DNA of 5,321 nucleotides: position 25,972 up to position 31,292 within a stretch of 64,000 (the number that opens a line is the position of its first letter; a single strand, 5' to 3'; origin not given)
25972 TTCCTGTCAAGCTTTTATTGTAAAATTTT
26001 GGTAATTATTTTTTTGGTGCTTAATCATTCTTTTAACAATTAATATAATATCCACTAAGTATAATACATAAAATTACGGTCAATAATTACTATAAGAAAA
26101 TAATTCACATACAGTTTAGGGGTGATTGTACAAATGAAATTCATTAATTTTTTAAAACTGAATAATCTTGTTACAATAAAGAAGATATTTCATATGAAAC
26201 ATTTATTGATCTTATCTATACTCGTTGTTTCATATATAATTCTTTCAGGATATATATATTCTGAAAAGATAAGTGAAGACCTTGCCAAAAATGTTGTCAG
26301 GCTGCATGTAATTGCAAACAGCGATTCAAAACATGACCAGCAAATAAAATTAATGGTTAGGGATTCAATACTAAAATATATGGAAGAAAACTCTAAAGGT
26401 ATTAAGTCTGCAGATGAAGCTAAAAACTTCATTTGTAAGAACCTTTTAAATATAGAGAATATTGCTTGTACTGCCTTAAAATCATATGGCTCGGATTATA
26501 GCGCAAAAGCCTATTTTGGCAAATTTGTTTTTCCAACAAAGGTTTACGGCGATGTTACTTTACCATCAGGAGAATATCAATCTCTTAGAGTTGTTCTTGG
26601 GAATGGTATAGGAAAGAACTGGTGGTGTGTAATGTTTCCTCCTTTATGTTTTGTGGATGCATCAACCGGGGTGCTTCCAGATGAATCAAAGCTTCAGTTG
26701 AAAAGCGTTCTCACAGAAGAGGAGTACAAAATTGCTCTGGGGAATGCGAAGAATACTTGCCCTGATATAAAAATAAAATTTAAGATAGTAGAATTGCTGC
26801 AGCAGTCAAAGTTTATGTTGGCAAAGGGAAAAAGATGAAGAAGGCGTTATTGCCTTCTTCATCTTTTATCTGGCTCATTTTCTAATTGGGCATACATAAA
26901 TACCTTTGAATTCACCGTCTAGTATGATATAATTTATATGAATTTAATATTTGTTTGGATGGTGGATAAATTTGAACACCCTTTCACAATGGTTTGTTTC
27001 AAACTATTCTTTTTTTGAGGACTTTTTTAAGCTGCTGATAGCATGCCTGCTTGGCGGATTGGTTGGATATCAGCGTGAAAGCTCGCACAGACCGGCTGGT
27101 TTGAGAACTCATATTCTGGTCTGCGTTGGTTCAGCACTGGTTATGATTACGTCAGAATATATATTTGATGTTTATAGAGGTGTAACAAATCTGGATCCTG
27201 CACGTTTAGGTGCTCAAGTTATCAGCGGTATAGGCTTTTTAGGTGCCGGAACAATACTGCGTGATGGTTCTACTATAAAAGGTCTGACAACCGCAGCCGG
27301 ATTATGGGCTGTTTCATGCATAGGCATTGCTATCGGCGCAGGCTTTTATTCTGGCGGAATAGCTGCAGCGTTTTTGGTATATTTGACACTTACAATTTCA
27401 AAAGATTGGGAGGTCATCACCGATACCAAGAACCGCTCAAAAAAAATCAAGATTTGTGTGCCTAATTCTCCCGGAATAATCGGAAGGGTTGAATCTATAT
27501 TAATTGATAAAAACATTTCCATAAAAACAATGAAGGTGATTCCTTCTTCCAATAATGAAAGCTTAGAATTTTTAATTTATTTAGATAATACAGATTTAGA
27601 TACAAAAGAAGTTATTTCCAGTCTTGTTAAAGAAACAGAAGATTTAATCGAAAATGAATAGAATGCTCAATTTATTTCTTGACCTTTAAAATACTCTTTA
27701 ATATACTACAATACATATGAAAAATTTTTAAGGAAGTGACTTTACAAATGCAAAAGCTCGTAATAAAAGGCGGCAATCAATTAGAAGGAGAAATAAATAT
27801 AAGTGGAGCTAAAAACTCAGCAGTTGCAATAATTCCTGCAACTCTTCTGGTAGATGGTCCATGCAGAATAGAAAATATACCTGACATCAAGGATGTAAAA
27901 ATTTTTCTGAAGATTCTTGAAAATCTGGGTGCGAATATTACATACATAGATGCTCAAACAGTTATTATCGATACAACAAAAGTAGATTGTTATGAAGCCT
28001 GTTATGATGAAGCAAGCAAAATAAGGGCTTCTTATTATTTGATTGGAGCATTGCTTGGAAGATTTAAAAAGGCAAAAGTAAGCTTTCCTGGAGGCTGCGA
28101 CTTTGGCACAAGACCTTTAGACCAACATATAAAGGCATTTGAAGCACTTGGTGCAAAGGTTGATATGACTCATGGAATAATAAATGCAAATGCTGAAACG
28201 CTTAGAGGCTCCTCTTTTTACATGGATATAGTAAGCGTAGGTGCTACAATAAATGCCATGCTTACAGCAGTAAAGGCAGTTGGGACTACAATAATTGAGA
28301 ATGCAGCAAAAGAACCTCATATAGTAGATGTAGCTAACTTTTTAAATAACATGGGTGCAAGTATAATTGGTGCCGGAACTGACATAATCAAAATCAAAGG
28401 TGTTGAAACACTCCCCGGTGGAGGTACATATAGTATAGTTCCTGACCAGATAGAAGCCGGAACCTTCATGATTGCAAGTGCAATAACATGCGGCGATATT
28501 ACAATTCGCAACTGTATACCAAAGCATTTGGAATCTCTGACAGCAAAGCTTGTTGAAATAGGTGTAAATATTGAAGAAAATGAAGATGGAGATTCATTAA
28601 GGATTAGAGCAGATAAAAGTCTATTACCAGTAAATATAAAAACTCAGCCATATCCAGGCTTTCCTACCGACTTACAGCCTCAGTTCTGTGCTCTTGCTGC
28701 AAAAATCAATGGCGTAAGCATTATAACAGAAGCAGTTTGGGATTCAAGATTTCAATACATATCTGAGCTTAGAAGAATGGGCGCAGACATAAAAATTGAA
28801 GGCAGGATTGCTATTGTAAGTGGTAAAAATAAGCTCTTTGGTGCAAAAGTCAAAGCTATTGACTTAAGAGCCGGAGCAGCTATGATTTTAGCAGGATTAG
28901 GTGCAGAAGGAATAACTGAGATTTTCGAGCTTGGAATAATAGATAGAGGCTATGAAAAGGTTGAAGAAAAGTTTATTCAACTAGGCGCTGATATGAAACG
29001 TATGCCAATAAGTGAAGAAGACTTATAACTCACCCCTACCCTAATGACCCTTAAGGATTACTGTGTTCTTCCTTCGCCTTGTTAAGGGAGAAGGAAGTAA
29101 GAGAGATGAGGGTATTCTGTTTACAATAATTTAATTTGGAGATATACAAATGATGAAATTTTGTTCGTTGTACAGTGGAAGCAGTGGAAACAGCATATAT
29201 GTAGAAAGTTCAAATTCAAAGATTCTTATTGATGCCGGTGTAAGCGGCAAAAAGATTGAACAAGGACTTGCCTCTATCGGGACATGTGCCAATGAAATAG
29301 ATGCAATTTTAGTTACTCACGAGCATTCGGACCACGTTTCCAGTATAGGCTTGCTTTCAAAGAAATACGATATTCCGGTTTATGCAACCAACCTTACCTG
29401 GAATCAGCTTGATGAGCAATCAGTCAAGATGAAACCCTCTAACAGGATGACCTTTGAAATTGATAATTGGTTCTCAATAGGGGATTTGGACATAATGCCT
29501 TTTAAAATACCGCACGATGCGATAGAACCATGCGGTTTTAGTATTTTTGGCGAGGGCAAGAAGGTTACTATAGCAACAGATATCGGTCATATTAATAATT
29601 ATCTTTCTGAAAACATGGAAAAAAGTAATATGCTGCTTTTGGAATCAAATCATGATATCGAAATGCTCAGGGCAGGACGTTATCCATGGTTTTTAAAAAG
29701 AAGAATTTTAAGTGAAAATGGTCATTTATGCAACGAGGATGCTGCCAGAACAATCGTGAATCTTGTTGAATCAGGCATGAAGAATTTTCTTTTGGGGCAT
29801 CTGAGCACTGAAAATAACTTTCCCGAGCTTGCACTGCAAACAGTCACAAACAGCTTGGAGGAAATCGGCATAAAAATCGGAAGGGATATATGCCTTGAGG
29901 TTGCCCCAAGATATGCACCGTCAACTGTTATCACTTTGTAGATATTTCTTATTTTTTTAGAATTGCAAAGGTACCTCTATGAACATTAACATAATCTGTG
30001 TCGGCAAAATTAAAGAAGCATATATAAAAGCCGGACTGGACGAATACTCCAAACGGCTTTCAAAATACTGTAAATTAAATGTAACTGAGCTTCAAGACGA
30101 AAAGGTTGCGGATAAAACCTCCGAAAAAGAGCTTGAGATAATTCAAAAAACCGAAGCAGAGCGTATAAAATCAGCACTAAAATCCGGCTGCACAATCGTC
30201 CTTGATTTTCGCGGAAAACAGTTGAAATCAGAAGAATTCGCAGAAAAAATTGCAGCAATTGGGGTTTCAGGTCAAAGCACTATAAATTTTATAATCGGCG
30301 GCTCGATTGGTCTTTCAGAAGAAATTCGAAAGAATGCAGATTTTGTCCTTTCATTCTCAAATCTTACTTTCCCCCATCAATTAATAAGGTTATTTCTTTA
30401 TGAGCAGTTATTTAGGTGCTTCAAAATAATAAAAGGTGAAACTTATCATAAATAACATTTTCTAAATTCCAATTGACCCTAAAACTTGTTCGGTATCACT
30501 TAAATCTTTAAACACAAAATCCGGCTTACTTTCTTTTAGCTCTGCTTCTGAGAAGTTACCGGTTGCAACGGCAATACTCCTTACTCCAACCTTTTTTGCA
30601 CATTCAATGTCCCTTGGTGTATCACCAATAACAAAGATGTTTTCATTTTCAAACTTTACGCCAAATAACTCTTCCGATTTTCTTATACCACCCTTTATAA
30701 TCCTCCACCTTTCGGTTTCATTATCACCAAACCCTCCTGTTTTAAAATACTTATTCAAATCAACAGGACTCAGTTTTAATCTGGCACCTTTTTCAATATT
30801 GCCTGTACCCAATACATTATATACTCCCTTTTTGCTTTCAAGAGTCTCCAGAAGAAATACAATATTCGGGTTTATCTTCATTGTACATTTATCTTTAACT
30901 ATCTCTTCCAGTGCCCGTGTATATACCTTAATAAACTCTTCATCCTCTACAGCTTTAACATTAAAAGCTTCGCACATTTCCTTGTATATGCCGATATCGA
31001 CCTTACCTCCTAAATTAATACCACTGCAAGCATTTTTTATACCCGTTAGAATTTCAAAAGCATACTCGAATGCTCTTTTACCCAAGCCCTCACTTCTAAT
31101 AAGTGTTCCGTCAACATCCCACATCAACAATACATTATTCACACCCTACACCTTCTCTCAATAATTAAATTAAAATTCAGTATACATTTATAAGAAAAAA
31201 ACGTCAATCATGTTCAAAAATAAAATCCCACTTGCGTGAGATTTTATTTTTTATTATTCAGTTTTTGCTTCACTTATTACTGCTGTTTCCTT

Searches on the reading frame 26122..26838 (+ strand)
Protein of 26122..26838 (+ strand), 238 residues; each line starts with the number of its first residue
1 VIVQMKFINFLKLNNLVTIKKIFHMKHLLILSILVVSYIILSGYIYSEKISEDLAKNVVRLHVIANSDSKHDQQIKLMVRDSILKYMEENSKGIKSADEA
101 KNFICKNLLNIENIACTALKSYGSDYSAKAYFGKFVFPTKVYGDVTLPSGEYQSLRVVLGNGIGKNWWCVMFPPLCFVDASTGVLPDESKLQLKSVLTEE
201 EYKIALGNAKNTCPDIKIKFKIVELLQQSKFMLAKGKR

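Call 7: search_protein_families(library=pfam, proteins=[window:26122-26838:+], max_evalue=0.0001)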
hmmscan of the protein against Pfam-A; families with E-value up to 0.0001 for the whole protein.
window:26122-26838:+ (238 aa): 1 family
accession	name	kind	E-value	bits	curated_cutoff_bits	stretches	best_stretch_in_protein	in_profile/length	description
PF09551.15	Spore_II_R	-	3.9e-49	166.8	25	1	56-181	2-127/128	Stage II sporulation protein R (spore_II_R)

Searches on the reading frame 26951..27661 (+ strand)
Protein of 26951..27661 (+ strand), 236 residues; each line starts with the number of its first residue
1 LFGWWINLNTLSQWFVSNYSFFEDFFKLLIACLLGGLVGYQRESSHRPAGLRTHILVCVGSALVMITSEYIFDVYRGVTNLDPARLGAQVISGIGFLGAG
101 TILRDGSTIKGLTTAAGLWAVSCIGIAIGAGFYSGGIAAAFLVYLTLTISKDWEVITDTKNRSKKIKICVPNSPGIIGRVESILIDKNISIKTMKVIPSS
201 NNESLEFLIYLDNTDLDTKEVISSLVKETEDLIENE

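Call 7: search_protein_families(library=pfam, proteins=[window:26951-27661:+], max_evalue=0.0001)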
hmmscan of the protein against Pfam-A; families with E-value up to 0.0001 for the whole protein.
window:26951-27661:+ (236 aa): 1 family
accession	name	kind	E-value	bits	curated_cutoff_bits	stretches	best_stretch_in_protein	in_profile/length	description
PF02308.21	MgtC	-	7.5e-41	139.7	31.4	1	28-152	1-117/121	MgtC family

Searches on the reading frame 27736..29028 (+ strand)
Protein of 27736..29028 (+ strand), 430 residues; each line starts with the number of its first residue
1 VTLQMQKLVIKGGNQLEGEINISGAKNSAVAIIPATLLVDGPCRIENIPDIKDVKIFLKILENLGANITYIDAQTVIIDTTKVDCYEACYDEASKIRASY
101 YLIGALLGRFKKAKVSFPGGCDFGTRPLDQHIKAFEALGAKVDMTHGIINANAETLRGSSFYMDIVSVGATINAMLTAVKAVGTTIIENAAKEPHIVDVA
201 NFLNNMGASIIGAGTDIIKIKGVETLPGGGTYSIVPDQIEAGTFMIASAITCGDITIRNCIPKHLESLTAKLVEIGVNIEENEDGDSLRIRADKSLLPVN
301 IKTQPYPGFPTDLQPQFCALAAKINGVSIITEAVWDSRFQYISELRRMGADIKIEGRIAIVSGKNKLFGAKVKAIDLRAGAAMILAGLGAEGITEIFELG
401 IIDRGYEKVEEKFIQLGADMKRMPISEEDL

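Call 7: search_protein_families(library=pfam, proteins=[window:27736-29028:+], max_evalue=0.0001)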
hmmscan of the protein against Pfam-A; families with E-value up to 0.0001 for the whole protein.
window:27736-29028:+ (430 aa): 1 family
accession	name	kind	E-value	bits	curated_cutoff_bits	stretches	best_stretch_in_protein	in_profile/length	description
PF00275.25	EPSP_synthase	-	1e-97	327.9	22.8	1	11-412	2-416/417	EPSP synthase (3-phosphoshikimate 1-carboxyvinyltransferase)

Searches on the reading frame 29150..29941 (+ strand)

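Call 7: search_protein_families(library=pfam, proteins=[window:29150-29941:+], max_evalue=0.0001)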
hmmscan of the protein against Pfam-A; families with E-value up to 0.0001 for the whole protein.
window:29150-29941:+ (263 aa): 3 families
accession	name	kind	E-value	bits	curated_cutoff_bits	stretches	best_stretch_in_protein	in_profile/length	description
PF12706.13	Lactamase_B_2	-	9.9e-20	71.4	27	1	24-204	2-189/200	Beta-lactamase superfamily domain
PF00753.33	Lactamase_B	-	1.4e-15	58.2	22.7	1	11-149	4-154/196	Metallo-beta-lactamase superfamily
PF16661.11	Lactamase_B_6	-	4.7e-07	29.8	27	1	19-82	3-74/193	Metallo-beta-lactamase superfamily domain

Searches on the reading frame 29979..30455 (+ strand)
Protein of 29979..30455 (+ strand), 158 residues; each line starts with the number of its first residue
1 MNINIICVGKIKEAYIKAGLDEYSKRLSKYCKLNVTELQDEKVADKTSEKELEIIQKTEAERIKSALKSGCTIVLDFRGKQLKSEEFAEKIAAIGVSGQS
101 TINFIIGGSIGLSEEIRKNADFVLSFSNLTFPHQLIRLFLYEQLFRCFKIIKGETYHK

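Call 7: search_protein_families(library=pfam, proteins=[window:29979-30455:+], max_evalue=0.0001)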
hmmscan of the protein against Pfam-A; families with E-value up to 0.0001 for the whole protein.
window:29979-30455:+ (158 aa): 1 family
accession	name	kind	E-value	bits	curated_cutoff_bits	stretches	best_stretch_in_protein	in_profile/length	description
PF02590.22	SPOUT_MTase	-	1.6e-54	184.6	27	1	1-157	1-154/154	Predicted SPOUT methyltransferase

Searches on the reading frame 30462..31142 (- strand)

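Call 7: search_protein_families(library=pfam, proteins=[window:30462-31142:-], max_evalue=0.0001)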
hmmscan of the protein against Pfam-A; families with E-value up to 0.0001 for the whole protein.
window:30462-31142:- (226 aa): 4 families
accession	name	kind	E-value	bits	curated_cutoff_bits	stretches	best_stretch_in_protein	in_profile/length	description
PF13419.12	HAD_2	-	3.9e-14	53.6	23.8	1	7-192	2-178/178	Haloacid dehalogenase-like hydrolase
PF13242.12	Hydrolase_like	-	2e-13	50.5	22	1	164-216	19-74/75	HAD-hyrolase-like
PF00702.32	Hydrolase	-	8.1e-06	26.8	26.4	1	6-186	4-191/191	haloacid dehalogenase-like hydrolase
PF12710.13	HAD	-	7.2e-05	23.7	27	0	7-183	2-189/189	haloacid dehalogenase-like hydrolase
